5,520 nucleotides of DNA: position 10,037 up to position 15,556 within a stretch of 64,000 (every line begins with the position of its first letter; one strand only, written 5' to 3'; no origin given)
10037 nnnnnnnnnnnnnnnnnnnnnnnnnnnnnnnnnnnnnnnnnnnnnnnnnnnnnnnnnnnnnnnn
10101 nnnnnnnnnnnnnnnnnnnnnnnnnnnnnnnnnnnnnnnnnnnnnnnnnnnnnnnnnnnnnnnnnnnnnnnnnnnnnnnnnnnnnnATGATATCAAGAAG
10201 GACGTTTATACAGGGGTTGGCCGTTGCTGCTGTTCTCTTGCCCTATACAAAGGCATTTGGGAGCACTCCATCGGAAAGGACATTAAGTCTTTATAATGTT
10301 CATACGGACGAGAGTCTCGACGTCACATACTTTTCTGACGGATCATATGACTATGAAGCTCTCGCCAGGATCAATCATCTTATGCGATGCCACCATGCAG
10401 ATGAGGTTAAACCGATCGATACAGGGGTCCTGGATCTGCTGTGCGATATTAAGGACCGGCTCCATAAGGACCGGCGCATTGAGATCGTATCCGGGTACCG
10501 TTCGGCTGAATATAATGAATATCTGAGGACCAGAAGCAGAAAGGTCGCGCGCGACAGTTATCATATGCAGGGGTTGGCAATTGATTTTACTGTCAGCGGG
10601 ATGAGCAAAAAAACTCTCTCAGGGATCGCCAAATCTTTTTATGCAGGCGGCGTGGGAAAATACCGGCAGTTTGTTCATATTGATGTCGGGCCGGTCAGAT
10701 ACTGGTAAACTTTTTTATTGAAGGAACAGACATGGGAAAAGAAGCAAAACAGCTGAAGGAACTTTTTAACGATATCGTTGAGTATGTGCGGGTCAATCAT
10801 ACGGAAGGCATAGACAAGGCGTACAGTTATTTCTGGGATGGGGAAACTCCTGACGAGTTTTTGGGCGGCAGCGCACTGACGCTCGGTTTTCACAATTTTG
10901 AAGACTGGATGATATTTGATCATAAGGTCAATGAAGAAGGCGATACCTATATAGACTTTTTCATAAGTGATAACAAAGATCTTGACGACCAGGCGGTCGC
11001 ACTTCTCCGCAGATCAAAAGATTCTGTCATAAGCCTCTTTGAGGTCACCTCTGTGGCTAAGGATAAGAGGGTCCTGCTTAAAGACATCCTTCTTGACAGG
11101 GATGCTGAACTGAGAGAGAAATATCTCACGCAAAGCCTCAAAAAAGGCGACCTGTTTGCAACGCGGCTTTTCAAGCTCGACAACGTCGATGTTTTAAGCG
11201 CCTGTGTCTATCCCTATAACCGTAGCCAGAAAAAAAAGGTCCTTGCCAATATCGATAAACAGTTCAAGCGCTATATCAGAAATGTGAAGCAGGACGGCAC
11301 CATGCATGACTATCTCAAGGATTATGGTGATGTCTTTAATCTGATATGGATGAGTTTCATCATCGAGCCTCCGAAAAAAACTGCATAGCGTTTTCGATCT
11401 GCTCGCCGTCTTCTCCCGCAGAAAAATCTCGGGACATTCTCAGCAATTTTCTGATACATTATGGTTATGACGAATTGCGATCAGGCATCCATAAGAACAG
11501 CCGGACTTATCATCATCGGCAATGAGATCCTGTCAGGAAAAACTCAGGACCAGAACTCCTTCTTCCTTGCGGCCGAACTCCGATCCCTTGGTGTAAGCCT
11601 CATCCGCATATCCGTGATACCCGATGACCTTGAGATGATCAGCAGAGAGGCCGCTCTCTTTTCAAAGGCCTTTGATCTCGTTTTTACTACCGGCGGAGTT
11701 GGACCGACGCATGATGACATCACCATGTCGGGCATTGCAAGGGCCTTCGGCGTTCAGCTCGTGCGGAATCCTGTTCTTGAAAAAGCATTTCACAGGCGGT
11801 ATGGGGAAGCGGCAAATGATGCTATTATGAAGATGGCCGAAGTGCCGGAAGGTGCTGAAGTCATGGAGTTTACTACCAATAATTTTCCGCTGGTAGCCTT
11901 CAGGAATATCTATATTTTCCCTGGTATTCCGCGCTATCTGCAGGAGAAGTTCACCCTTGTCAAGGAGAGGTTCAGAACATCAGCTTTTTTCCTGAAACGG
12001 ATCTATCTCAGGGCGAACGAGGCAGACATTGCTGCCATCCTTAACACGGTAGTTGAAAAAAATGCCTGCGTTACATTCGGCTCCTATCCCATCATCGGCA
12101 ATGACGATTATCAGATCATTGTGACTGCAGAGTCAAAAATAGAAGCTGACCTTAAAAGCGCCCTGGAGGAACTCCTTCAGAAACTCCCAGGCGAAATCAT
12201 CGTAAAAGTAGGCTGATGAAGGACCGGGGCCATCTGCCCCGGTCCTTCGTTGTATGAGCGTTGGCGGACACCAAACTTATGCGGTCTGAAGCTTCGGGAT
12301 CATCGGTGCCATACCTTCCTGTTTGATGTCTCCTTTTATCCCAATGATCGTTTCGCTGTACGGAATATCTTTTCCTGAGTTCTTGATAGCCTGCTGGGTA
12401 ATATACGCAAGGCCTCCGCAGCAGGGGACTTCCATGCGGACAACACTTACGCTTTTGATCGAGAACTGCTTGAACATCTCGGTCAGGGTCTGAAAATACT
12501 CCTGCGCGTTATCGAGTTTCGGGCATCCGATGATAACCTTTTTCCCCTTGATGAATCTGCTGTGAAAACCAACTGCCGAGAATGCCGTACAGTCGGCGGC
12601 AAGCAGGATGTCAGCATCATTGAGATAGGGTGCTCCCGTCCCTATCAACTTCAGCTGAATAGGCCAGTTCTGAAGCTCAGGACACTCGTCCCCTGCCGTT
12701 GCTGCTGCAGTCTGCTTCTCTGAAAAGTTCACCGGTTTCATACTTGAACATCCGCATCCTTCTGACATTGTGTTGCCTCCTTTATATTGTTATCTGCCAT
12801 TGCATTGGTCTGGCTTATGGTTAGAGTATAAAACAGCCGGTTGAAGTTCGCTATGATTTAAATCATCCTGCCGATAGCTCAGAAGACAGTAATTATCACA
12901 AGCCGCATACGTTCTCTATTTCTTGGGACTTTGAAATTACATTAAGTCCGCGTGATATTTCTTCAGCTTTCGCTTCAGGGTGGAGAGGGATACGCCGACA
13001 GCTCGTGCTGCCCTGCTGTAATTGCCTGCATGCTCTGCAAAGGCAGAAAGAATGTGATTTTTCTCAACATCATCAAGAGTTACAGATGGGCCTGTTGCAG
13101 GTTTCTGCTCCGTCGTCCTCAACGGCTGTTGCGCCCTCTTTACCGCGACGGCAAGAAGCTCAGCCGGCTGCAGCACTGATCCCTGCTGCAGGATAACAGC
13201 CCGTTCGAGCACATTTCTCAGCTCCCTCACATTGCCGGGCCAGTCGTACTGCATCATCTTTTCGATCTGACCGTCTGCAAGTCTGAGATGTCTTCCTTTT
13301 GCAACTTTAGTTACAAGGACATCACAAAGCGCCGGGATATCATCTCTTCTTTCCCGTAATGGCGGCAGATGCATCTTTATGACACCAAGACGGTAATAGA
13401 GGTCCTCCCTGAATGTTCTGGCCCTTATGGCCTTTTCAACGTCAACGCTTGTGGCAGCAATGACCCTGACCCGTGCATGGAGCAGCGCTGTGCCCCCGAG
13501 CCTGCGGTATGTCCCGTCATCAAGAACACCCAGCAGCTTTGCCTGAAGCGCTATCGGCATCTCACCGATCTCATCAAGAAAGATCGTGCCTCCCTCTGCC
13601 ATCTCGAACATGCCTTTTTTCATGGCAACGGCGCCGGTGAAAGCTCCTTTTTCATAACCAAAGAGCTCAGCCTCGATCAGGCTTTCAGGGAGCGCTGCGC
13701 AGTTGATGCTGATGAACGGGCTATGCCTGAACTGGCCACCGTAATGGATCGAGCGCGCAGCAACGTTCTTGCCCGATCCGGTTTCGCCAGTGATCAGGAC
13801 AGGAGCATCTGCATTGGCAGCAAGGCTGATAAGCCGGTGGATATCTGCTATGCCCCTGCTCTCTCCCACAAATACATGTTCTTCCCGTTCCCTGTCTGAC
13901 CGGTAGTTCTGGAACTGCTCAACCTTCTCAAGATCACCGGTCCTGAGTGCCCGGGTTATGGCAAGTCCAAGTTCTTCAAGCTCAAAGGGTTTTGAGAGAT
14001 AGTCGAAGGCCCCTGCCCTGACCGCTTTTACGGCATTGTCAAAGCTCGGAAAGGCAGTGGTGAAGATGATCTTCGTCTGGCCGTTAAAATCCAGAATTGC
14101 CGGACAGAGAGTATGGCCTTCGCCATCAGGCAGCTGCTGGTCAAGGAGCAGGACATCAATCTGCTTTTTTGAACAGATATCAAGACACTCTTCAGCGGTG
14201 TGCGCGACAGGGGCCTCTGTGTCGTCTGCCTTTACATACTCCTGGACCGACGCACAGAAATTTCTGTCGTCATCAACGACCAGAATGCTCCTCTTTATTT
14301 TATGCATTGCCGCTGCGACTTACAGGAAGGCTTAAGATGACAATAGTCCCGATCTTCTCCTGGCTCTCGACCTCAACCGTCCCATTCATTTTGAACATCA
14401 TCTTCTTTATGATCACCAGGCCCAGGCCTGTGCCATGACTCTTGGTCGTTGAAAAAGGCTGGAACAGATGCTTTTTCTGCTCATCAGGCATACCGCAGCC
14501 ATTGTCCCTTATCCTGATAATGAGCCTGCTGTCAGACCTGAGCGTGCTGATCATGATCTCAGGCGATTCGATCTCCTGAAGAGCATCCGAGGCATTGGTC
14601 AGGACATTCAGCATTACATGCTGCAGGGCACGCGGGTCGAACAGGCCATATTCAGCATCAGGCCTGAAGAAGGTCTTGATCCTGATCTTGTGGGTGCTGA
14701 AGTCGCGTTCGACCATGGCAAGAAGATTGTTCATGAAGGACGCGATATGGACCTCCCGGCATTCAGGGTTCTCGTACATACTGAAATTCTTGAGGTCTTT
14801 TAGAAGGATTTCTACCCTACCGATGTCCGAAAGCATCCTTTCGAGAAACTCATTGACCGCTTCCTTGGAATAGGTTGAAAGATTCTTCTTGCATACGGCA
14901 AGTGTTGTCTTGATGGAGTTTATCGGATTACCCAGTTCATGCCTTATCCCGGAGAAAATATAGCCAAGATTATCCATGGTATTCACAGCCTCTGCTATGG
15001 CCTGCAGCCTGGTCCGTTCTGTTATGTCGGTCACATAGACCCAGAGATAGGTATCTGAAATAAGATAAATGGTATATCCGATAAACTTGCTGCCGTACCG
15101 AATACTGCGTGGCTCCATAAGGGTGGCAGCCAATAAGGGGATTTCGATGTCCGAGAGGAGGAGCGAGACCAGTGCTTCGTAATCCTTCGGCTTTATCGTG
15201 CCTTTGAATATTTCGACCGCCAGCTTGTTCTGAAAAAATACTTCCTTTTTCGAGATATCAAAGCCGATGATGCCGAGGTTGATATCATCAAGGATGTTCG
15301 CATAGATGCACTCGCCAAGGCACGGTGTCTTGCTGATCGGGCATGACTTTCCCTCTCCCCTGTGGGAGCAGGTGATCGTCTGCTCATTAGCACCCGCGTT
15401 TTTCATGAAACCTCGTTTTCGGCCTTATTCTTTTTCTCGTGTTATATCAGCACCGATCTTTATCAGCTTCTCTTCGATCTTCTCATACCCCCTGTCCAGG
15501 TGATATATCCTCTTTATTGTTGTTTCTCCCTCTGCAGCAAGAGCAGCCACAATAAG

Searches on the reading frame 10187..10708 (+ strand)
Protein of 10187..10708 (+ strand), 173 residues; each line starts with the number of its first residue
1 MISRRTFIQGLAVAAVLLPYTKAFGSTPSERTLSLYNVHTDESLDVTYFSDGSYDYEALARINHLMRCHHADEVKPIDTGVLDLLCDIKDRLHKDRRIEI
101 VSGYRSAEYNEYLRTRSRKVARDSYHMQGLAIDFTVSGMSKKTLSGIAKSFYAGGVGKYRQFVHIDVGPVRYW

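Call 55: search_protein_families(library=pfam, proteins=[window:10187-10708:+], max_evalue=1)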
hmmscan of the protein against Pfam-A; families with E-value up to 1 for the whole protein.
window:10187-10708:+ (173 aa): 4 families
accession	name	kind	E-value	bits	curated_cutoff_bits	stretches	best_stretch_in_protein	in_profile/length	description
PF05951.18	Peptidase_M15_2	-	4e-46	157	27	1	27-173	3-153/153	Bacterial protein of unknown function (DUF882)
PF08291.16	Peptidase_M15_3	-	6.8e-12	45.9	23.2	1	79-166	26-108/108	Peptidase M15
PF10518.14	TAT_signal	-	0.0028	18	22.7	1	1-16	1-16/21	TAT (twin-arginine translocation) pathway signal sequence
PF02557.22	VanY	-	0.018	15.3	25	1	95-144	23-84/132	D-alanyl-D-alanine carboxypeptidase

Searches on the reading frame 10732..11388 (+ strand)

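Call 55: search_protein_families(library=pfam, proteins=[window:10732-11388:+], max_evalue=1)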
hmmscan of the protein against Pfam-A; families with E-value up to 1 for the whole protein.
window:10732-11388:+ (218 aa): 1 family
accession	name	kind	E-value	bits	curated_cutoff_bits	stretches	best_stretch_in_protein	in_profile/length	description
PF05631.20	MFS_5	-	0.029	13.7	25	1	43-91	129-177/356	Sugar-tranasporters, 12 TM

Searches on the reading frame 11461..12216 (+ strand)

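Call 55: search_protein_families(library=pfam, proteins=[window:11461-12216:+], max_evalue=1)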
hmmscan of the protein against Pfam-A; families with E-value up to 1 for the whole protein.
window:11461-12216:+ (251 aa): 2 families
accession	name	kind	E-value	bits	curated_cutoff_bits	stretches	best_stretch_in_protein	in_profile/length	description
PF00994.29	MoCF_biosynth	-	1.4e-26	93.3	26.6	1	16-168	2-138/144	Probable molybdopterin binding domain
PF24102.1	FLAD1_M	-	2.8e-19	69.2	27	1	176-249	2-76/78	FAD synthase, middle domain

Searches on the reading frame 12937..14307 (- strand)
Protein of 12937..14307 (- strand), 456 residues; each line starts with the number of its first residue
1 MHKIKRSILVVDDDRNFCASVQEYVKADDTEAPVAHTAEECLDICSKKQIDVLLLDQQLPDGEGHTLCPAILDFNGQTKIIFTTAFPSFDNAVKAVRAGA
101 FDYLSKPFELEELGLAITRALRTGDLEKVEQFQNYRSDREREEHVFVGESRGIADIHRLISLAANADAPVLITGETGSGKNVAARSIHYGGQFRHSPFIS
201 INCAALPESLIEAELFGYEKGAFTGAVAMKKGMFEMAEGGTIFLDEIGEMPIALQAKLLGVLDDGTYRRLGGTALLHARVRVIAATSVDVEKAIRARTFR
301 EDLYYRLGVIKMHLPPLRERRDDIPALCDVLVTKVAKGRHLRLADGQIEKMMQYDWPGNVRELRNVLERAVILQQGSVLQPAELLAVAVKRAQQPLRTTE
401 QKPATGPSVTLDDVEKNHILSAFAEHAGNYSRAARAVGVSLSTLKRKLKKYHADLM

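Call 55: search_protein_families(library=pfam, proteins=[window:12937-14307:-], max_evalue=1)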
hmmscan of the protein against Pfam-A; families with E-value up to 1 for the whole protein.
window:12937-14307:- (456 aa): 20 families
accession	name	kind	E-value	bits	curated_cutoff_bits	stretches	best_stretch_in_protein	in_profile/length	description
PF00158.32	Sigma54_activat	-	6.7e-64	215.1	20.2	1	147-312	2-167/168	Sigma-54 interaction domain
PF00072.30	Response_reg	-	1.6e-22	80.2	30.2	1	8-116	1-109/111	Response regulator receiver domain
PF14532.12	Sigma54_activ_2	-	2.4e-21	76.8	25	1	147-317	1-138/138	Sigma-54 interaction domain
PF25601.1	AAA_lid_14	-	1.4e-20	73.3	27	1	318-394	1-80/87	AAA+ ATPase lid domain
PF02954.25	HTH_8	-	1.9e-11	43.9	22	1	410-451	1-42/42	Bacterial regulatory protein, Fis family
PF07728.20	AAA_5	-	6.4e-06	26.7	22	1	169-286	1-121/139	AAA domain (dynein-related subfamily)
PF00004.35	AAA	-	0.0011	19.9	21.2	1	170-292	1-116/131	ATPase family associated with various cellular activities (AAA)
PF20030.5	bpMoxR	-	0.0018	17.8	27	1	159-296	23-155/205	MoxR domain in the MoxR-vWA-beta-propeller ternary systems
PF07724.20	AAA_2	-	0.0021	18.6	27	1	170-298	6-135/166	AAA domain (Cdc48 subfamily)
PF13556.12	HTH_30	-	0.0021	18.2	27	1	419-450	4-35/59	PucR C-terminal helix-turn-helix domain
PF20274.4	cREC_REC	-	0.0029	18.7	27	1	9-67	3-52/88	Cyclic-phosphate processing Receiver domain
PF01078.27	Mg_chelatase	-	0.0034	17.2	20.3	0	225-285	93-155/207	Magnesium chelatase, subunit ChlI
PF18024.7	HTH_50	-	0.0047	17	27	1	411-451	8-47/50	Helix-turn-helix domain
PF00493.29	MCM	-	0.0054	16.3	23.3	1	219-294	102-179/224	MCM P-loop domain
PF20432.4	Xre-like-HTH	-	0.034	14.9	25.8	0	429-449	25-44/63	Antitoxin Xre-like helix-turn-helix domain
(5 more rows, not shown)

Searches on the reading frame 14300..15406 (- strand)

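Call 55: search_protein_families(library=pfam, proteins=[window:14300-15406:-], max_evalue=1)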
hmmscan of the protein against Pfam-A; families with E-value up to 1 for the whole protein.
window:14300-15406:- (368 aa): 4 families
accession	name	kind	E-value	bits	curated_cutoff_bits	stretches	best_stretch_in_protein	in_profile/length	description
PF02518.31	HATPase_c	-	5.6e-25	88.4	26.4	1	257-363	2-110/111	Histidine kinase-, DNA gyrase B-, and HSP90-like ATPase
PF14501.12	HATPase_c_5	-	1.8e-09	37.9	22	1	260-352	5-94/102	GHKL domain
PF00512.31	HisKA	-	4.6e-08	33.4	26.9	1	150-213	5-65/66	His Kinase A (phospho-acceptor) domain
PF13581.12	HATPase_c_2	-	0.0057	17.1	27.4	1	283-359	55-126/127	Histidine kinase-like ATPase domain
